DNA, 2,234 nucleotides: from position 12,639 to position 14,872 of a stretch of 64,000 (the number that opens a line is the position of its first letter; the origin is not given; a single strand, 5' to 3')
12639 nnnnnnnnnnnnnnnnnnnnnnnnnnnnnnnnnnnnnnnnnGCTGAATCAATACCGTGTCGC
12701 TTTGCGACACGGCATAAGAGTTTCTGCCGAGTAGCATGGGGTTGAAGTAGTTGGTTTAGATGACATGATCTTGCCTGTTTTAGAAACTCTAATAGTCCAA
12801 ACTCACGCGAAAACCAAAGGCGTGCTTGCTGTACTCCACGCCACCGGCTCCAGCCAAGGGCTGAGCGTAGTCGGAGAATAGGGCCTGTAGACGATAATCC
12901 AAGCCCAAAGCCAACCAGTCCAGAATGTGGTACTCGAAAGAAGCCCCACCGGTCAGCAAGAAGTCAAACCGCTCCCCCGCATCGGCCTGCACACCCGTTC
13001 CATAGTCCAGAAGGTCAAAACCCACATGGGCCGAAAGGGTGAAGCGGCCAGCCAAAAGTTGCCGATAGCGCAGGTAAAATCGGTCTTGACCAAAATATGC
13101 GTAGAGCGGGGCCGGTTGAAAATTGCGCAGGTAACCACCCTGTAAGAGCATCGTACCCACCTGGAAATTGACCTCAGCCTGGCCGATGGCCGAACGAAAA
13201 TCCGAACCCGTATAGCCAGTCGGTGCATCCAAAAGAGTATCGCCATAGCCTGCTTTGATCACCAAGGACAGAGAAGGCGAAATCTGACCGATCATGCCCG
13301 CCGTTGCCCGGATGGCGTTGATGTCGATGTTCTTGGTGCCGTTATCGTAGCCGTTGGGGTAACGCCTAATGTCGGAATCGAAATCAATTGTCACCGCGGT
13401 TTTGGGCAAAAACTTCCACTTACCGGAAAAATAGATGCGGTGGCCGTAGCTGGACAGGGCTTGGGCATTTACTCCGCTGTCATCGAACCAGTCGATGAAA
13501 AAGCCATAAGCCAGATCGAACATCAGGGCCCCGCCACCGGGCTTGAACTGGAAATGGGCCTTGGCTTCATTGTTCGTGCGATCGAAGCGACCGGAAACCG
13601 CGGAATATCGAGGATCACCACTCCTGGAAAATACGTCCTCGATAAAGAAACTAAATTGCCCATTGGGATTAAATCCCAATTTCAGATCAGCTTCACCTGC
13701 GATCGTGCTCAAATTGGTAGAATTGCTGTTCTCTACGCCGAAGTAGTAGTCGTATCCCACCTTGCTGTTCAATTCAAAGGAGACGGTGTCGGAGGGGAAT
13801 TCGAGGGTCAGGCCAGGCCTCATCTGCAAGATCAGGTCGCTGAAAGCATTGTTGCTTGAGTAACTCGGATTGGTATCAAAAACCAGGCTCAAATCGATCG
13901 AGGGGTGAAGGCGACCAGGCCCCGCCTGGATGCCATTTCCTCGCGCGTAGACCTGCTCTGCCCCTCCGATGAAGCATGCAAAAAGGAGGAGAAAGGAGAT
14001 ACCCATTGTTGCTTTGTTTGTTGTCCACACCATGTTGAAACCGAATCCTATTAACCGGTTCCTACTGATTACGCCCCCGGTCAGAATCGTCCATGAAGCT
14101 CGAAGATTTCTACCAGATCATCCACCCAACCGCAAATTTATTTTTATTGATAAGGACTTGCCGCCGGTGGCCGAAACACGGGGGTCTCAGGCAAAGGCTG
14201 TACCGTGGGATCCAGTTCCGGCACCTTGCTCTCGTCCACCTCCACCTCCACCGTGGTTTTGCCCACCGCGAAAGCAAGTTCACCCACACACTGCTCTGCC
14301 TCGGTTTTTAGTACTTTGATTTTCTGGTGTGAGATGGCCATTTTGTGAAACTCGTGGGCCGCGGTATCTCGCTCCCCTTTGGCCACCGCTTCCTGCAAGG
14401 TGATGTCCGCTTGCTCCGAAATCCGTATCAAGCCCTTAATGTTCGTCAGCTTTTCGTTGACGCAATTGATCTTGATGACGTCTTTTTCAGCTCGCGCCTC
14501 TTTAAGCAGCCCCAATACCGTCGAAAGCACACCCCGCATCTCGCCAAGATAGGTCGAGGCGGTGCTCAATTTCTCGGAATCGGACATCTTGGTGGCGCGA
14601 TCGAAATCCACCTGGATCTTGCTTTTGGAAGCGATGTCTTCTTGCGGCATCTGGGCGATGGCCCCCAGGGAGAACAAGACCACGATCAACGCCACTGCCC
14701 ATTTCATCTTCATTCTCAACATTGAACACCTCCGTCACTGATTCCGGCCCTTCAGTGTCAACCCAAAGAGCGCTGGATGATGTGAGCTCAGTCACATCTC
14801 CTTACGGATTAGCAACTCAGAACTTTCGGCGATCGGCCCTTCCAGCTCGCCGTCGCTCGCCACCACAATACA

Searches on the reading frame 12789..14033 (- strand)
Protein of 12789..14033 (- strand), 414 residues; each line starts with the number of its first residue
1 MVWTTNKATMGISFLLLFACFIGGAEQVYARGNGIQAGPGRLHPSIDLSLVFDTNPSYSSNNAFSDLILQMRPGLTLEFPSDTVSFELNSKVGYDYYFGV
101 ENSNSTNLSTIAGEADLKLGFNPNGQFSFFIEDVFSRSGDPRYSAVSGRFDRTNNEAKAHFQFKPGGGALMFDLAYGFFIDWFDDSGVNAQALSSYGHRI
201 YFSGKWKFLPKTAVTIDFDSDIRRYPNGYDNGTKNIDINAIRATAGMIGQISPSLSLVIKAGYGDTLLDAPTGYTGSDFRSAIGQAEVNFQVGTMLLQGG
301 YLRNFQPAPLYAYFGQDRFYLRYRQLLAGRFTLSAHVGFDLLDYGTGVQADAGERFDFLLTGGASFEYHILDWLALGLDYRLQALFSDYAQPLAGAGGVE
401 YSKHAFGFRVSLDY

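Call 5: search_protein_families(library=pfam, proteins=[window:12789-14033:-], max_evalue=0.01)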
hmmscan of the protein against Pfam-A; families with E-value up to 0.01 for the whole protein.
window:12789-14033:- (414 aa): 1 family
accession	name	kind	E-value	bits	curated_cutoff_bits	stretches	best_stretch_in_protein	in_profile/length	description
PF10082.15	BBP2_2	-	8.1e-06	25.4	23.7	1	33-271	6-248/378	Putative beta-barrel porin 2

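Call 7: search_protein_families(library=ncbifam, proteins=[window:12789-14033:-], max_evalue=0.01)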
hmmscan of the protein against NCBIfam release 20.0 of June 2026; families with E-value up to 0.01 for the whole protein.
window:12789-14033:- (414 aa): 1 family
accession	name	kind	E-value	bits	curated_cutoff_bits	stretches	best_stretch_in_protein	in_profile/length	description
TIGR03016.1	pepcterm_hypo_1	hypoth_equivalog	0.00022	20.3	90.85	1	41-107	5-71/477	TIGR03016 family PEP-CTERM system-associated outer membrane protein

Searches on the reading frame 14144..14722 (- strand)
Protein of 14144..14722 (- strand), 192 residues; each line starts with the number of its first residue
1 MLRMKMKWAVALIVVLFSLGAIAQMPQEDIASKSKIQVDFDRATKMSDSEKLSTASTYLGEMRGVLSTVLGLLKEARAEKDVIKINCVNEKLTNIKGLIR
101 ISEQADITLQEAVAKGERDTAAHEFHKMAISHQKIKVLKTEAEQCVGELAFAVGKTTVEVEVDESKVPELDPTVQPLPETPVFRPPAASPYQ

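Call 5: search_protein_families(library=pfam, proteins=[window:14144-14722:-], max_evalue=0.01)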
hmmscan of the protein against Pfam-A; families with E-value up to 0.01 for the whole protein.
window:14144-14722:- (192 aa): 1 family
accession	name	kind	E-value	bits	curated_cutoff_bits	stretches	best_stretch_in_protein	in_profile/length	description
PF10986.14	ZrgA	-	0.0088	16.5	27.4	0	65-129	25-89/161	ZrgA family zinc uptake protein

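Call 7: search_protein_families(library=ncbifam, proteins=[window:14144-14722:-], max_evalue=0.01)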
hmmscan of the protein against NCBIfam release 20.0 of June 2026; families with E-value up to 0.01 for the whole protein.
window:14144-14722:- (192 aa): 0 families
